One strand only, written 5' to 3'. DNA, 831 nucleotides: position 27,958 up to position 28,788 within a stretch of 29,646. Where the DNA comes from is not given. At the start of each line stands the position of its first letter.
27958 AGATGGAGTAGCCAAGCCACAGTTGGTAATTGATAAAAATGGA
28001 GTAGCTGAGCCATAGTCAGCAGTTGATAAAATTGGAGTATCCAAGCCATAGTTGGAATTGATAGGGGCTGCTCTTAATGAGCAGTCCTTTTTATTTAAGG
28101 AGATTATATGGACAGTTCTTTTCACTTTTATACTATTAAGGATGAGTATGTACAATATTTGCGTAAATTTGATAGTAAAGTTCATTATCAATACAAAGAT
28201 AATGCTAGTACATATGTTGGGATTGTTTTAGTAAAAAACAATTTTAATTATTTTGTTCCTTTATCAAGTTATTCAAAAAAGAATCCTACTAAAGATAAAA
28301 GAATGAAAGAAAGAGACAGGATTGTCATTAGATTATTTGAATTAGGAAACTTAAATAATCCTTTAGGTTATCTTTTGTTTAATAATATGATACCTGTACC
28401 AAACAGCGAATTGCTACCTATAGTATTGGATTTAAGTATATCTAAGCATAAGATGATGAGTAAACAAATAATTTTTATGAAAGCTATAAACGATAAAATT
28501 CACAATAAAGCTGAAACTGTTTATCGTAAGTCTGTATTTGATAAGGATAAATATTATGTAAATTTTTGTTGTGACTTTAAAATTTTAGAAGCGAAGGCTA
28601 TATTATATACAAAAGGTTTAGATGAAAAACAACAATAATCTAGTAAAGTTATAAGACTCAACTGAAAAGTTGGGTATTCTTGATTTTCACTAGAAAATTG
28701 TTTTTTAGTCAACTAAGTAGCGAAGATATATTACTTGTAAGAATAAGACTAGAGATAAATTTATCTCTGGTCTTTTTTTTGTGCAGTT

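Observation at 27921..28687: Prophage-borne type III toxin-antitoxin / abortive-infection cassette (ToxIN/AbiQ-like)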

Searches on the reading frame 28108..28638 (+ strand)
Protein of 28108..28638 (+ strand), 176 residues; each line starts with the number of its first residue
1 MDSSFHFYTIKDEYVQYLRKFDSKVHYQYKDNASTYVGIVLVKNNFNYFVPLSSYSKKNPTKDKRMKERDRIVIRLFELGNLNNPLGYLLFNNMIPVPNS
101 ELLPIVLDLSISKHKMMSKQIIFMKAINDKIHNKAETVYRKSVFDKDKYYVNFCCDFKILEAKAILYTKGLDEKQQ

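Call 4: search_protein_families(library=pfam, proteins=[window:28108-28635:+], max_evalue=0.1)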
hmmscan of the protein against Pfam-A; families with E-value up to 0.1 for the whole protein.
window:28108-28635:+ (176 aa): 3 families
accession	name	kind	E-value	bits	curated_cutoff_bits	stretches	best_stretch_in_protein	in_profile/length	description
PF13958.12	ToxN_toxin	-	5.3e-34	118.1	25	1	6-164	2-156/159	Toxin ToxN, type III toxin-antitoxin system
PF21045.3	INT10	-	0.078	11.6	26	0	13-50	290-327/710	Integrator subunit 10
PF25615.1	PhiKZ_gp85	-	0.083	13.2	27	0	34-125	21-111/145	Bacteriophage PhiKZ vertex-binding protein gp85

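Call 5: search_protein_families(library=padloc, proteins=[window:28108-28635:+], max_evalue=0.1)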
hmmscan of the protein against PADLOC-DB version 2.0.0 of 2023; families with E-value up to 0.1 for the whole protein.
window:28108-28635:+ (176 aa): 1 family
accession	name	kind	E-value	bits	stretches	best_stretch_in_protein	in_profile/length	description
PDLC02352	AbiQ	-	1.4e-55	186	1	6-169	2-159/160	AbiQ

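Call 6: search_solved_structures(query=window:28108-28635:+, max_evalue=1, show_alignments=3)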
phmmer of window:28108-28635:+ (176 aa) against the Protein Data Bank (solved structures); distinct sequences matched with E-value up to 1: 4.
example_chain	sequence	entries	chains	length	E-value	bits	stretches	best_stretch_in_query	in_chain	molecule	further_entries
4glk_A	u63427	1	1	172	5.7e-76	257.4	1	5-169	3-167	AbiQ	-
4ato_A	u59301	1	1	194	8.9e-21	77.9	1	6-168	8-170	TOXN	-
2xd0_A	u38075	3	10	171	8.8e-15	58.4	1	6-167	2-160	TOXN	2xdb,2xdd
7d8o_A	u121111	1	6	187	1.2e-12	51.4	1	6-165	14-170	Type III toxin-antitoxin system ToxN/AbiQ family toxin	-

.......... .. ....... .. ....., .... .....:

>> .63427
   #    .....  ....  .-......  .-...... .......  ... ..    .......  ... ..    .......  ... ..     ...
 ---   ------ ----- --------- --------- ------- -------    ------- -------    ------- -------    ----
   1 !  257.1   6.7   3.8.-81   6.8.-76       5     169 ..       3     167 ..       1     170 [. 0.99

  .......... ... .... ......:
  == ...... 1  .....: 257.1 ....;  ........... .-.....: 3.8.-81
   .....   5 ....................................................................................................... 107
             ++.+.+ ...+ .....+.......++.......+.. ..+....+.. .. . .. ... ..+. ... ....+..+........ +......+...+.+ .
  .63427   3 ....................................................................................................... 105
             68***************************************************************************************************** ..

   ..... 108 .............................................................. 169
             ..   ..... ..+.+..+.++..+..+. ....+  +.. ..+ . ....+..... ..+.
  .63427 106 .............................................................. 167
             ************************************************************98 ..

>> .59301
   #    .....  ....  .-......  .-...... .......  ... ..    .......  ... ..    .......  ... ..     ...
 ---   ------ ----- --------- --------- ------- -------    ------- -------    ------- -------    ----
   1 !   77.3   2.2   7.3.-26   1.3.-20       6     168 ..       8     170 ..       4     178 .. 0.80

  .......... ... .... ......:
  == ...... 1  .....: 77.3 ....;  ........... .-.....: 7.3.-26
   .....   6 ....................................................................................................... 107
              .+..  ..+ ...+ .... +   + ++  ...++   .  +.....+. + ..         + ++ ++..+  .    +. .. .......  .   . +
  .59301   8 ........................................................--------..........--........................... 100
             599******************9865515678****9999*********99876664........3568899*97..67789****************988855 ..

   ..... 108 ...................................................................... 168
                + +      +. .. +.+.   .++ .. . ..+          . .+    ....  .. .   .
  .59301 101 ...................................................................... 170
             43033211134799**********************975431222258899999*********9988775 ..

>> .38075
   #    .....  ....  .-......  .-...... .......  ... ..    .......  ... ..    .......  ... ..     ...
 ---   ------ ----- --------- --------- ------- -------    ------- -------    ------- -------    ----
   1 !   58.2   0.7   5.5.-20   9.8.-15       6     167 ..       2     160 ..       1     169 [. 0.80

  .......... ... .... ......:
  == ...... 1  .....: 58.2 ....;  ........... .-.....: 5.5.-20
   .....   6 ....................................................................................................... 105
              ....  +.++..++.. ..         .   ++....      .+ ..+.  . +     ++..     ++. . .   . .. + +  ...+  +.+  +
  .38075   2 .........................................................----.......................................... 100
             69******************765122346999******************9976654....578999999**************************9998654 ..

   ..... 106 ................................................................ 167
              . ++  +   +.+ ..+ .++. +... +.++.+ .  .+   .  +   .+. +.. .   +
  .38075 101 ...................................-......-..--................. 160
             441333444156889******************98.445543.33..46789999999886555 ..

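Call 23: find_related_loci(query=window:28108-28635:+, collection=genome_contigs, flank=6000)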
Query window:28108-28635:+ (176 aa) in genome_contigs; peptide patterns used: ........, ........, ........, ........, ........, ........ (x = any residue, [..] = any of these).
157 stretches matched a pattern; 75 encode a relative of the query (tblastn E <= 1e-3); 75 distinct loci.
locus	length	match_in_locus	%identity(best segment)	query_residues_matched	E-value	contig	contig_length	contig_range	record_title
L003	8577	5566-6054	47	1-165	6e-43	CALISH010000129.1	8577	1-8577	MAG TPA_asm: uncultured Solobacterium sp. isolate ERR589484_bin.50_CONCOCT_v1.1_MAG genome assembly, contig: ERZ772945.3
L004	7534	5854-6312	39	3-164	6e-22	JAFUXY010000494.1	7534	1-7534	MAG: Lachnospiraceae bacterium isolate RGIG4927 Roe_deer_Rumen-3__c337353, whole genome shotgun sequence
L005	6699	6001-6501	31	1-169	3e-19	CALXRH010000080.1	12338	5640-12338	MAG: uncultured Clostridia bacterium isolate E40__bin214 genome assembly, contig: E40__k127_2966707, whole genome shotgu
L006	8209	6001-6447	33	4-161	7e-19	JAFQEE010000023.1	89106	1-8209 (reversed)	MAG: Clostridia bacterium isolate RGIG1738 Goat_Cecum-3__c314585, whole genome shotgun sequence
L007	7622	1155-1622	32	4-167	5e-19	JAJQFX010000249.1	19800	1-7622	MAG: Clostridiales bacterium isolate MO.B6_11 NODE_536_length_19800_cov_10.642998, whole genome shotgun sequence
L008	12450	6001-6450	32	3-161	7e-19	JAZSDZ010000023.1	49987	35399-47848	MAG: Candidatus Fimenecus sp. isolate T1900044594_TS20190060.MAGScoT_cleanbin_000021 SGB_646_k141_968517, whole genome s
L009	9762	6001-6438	35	8-161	1e-18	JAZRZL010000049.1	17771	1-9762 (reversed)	MAG: Faecousia sp. isolate T1900044948_TA20190001.MAGScoT_cleanbin_000021 SGB_3507_k141_2207770, whole genome shotgun se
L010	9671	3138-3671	33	4-176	4e-18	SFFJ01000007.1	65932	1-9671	MAG: Oscillospiraceae bacterium isolate W0P39.008 Contig135, whole genome shotgun sequence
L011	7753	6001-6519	33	4-169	1e-17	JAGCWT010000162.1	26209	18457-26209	MAG: Treponema sp. isolate RGIG10193 Yak_Rumen-5__c1447879, whole genome shotgun sequence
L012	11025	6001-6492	32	4-175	1e-17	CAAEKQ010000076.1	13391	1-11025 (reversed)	MAG TPA_asm: uncultured Oscillospiraceae bacterium, isolate HGM12964, WGS project CAAEKQ010000000 data, contig: ERS53720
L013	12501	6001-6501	31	4-171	5e-17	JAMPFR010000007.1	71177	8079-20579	MAG: Acetatifactor muris isolate NALB_7861_3 Scaffold_#7__SCF_007___71177_bp, whole genome shotgun sequence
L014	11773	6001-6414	36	4-139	6e-17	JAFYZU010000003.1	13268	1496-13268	MAG: Treponema sp. isolate RGIG7571 Water_buffalos_Omasum-3__c7062, whole genome shotgun sequence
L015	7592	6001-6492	32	5-169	4e-17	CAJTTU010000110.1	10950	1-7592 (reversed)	MAG TPA_asm: uncultured Lachnospiraceae bacterium isolate MGBC113244 genome assembly, contig: MGBC113244.110, whole geno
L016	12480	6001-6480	30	7-167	4e-17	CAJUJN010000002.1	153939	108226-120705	MAG TPA_asm: uncultured Acetatifactor sp. isolate MGBC147959 genome assembly, contig: MGBC147959.2, whole genome shotgun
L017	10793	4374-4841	33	4-162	5e-17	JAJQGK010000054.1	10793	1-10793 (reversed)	MAG: Clostridiales bacterium isolate U.11_5 NODE_777_length_10793_cov_10.334327, whole genome shotgun sequence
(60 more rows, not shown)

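Call 24: find_encoding_contigs(protein=window:28108-28638:+, flank=8000, max_places=8)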
Protein window:28108-28638:+ (176 aa): 5 contigs read that carry it; 3 places shown.
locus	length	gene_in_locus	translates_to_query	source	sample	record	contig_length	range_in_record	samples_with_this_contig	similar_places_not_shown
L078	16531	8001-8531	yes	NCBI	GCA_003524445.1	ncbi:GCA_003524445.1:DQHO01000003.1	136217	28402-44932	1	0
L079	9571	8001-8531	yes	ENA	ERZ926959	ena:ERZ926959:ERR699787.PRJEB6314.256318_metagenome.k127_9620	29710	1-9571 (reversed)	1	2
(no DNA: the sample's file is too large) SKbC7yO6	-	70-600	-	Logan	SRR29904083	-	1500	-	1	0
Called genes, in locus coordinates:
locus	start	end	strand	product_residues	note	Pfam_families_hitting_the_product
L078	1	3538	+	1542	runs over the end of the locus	PF06605:Prophage_tail (weak)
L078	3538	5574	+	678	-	PF05895:DUF859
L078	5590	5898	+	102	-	-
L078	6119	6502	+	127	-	-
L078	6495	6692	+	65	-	PF16938:Phage_holin_Dp1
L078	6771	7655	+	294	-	PF05382:Amidase_5, PF00877:NLPC_P60 (weak), PF08230:CW_7, PF08460:SH3_5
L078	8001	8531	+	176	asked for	PF13958:ToxN_toxin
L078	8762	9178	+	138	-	-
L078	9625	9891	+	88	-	-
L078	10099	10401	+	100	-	PF19385:DUF5960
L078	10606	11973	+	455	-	PF00817:IMS, PF11798:IMS_HHH (weak), PF11799:IMS_C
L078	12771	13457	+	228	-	PF03932:CutC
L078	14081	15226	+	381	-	PF01053:Cys_Met_Meta_PP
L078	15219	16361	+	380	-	PF01053:Cys_Met_Meta_PP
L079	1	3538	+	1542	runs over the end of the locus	PF06605:Prophage_tail (weak)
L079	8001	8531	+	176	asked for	PF13958:ToxN_toxin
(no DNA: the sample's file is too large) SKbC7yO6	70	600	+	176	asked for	PF13958:ToxN_toxin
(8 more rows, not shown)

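Call 25: find_homologous_proteins(query=window:28108-28635:+, max_evalue=1e-20)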
Query window:28108-28635:+ (176 aa): 5 proteins with E <= 1e-20 among 89 candidates.
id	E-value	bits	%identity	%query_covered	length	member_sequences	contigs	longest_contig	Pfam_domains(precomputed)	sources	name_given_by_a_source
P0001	9.0e-111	385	100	100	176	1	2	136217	PF13958.13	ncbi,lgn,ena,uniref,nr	ncbi:MAG TPA: type III toxin-antitoxin system ToxN/AbiQ family toxin [Bavariicoccus seileri]|uniref:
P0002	4.9e-70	253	70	96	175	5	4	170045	PF13958.13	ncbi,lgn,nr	ncbi:TPA: type III toxin-antitoxin system ToxN/AbiQ family toxin [Enterococcus faecalis]|nr:type III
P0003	6.4e-66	239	66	95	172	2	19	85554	PF13958.13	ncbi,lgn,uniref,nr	ncbi:type III toxin-antitoxin system ToxN/AbiQ family toxin [Listeria monocytogenes]|uniref:type III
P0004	5.6e-57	210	61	91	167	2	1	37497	PF13958.13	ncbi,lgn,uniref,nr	ncbi:type III toxin-antitoxin system ToxN/AbiQ family toxin [Macrococcoides bohemicum]|uniref:type I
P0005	1.7e-35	140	46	93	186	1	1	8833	PF13958.13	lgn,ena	-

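Call 32: find_encoding_contigs(protein=P0002, flank=6000, max_places=4)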
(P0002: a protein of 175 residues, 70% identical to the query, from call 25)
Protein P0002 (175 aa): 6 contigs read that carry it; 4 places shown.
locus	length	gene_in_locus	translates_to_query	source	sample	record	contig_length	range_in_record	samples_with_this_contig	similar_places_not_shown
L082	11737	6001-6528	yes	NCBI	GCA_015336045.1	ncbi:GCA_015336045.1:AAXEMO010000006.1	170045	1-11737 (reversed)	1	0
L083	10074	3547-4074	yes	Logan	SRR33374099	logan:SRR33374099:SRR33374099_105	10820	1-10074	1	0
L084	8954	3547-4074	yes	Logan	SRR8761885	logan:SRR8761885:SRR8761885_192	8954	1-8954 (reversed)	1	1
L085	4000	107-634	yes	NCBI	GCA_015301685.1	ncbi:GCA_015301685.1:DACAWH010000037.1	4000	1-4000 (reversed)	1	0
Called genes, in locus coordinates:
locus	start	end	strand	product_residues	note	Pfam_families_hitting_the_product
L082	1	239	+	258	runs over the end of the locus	PF00376:MerR, PF13411:MerR_1, PF00903:Glyoxalase (weak)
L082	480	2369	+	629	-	PF04536:TPM_phosphatase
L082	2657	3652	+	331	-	PF00589:Phage_integrase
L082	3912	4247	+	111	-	-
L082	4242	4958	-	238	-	-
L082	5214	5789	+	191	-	PF00589:Phage_integrase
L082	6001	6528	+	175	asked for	PF13958:ToxN_toxin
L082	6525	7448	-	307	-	-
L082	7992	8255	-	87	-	PF06305:LapA_dom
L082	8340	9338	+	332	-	PF00135:COesterase, PF20434:BD-FAE, PF07859:Abhydrolase_3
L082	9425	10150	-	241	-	PF13306:LRR_5 (weak)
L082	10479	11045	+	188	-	PF00239:Resolvase, PF04545:Sigma70_r4 (faint), PF08281:Sigma70_r4_2, PF13384:HTH_23 (weak)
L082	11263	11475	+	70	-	-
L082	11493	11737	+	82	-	?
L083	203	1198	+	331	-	PF00589:Phage_integrase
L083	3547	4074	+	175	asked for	PF13958:ToxN_toxin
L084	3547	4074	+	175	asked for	PF13958:ToxN_toxin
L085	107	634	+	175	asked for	PF13958:ToxN_toxin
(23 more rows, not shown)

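Call 33: find_encoding_contigs(protein=P0004, flank=6000, max_places=3)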
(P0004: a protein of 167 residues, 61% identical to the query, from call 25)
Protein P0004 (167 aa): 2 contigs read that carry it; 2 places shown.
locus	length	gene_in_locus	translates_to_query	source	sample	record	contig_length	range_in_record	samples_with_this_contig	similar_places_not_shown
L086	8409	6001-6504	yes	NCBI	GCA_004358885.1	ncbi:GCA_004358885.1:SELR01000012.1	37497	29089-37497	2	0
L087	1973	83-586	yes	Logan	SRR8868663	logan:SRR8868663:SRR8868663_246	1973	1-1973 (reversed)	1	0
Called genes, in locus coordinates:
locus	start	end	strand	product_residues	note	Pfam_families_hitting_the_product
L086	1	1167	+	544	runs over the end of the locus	PF00580:UvrD-helicase, PF13245:AAA_19, PF00580:UvrD-helicase, PF13361:UvrD_C, PF13538:UvrD_C_2 (weak)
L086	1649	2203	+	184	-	PF00239:Resolvase, PF13384:HTH_23 (weak), PF08279:HTH_11 (weak)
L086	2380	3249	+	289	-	PF01381:HTH_3, PF12844:HTH_19 (weak), PF18768:RNPP_C (weak)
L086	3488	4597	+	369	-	PF00899:ThiF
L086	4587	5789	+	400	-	PF05977:MFS_3, PF07690:MFS_1, PF13347:MFS_2, PF07690:MFS_1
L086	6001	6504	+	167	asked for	PF13958:ToxN_toxin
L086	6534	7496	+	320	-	PF18928:DUF5677 (faint)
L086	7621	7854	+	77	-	-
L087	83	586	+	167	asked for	PF13958:ToxN_toxin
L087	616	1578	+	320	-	PF18928:DUF5677 (faint)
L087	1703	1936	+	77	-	-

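Call 34: find_encoding_contigs(protein=P0005, flank=6000, max_places=3)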
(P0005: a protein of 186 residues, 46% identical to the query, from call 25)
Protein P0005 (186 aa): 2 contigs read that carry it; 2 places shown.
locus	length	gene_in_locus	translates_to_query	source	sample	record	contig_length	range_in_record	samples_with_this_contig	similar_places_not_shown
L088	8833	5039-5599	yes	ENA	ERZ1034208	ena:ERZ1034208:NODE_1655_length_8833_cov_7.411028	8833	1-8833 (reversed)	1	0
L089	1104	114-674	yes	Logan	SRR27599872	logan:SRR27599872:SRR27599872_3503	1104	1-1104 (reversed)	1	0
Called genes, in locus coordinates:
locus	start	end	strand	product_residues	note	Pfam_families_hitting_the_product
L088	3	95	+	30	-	?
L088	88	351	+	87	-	-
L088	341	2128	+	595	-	PF18555:MobL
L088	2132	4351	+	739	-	PF02534:T4SS-DNA_transf, PF10412:TrwB_AAD_bind, PF12696:TraG-D_C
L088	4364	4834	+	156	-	-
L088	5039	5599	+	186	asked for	PF13958:ToxN_toxin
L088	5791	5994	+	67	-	-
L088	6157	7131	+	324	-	PF14280:DUF4365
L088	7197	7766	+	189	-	PF00239:Resolvase, PF13518:HTH_28 (faint)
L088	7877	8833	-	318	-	?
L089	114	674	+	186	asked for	PF13958:ToxN_toxin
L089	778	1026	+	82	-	-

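Call 46: search_dna_similar(query=window:28108-28635:+, collection=phages, mode=protein, max_rows=25, max_evalue=0.001)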
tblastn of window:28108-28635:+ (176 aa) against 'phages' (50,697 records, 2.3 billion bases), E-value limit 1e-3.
Records with a match: 3; places in all: 3; records where one place covers at least 80% of the query: 3.
Best place of each record, by identity: <60% 3.
By first word of the organism name: Clostridium 1; Fusobacterium 1; Clostridioides 1.
By host as written in the record: Clostridium botulinum D str. 1873 1; Fusobacterium necrophorum subsp. necrophorum strain FN37 1; - 1.
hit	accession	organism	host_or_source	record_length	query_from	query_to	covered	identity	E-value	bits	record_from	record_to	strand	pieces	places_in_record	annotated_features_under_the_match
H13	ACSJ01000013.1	Clostridium phage D-1873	Clostridium botulinum D str. 1873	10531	8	173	94%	32.6%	8e-9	59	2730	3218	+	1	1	conserved hypothetical protein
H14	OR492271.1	Fusobacterium phage phiFN37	Fusobacterium necrophorum subsp. ...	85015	5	169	94%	31.0%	5e-7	54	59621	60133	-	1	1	type III toxin-antitoxin system ToxN/AbiQ family toxin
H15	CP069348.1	Clostridioides phage pCD1602_4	water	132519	3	164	92%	27.4%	5e-10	63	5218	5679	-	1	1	record has no annotation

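Call 48: search_protein_families(library=ncbifam, proteins=[window:28108-28635:+], max_evalue=0.01)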
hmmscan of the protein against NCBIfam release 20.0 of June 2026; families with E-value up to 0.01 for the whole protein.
window:28108-28635:+ (176 aa): 0 families

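Call 54: find_related_loci(query=A3, collection=viral_contigs, flank=6000)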
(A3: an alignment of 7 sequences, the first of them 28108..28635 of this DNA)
Query A3 (176 aa) in viral_contigs; peptide patterns used: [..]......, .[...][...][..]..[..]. (x = any residue, [..] = any of these).
164 stretches matched a pattern; 28 encode a relative of the query (tblastn E <= 1e-3); 28 distinct loci.
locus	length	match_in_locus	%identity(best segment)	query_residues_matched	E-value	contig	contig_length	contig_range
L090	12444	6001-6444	40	5-161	3e-24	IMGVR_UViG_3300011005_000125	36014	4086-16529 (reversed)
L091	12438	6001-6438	33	8-161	5e-19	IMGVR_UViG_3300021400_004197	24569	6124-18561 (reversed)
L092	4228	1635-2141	30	7-168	1e-18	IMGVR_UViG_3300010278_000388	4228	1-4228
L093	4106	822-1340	30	3-168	1e-18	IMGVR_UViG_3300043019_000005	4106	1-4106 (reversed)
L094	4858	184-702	30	3-168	3e-18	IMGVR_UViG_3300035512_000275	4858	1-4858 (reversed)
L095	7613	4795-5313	30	3-168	3e-18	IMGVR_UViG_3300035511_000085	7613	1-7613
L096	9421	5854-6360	29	7-168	8e-18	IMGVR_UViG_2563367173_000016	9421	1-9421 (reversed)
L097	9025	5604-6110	29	7-168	1e-17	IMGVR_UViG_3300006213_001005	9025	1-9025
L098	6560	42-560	29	3-168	1e-17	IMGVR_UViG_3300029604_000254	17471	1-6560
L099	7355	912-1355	30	5-161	1e-17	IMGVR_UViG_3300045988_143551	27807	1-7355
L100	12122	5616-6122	29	7-168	1e-17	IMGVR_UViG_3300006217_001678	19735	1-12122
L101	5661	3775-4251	31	1-167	2e-17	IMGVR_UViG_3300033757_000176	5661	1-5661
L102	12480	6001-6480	34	7-169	2e-17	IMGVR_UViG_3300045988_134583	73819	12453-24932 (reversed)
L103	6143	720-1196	31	1-167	2e-17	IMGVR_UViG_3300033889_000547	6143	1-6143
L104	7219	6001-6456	30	8-167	3e-17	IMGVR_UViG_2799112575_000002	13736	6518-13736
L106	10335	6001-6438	31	7-161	9e-17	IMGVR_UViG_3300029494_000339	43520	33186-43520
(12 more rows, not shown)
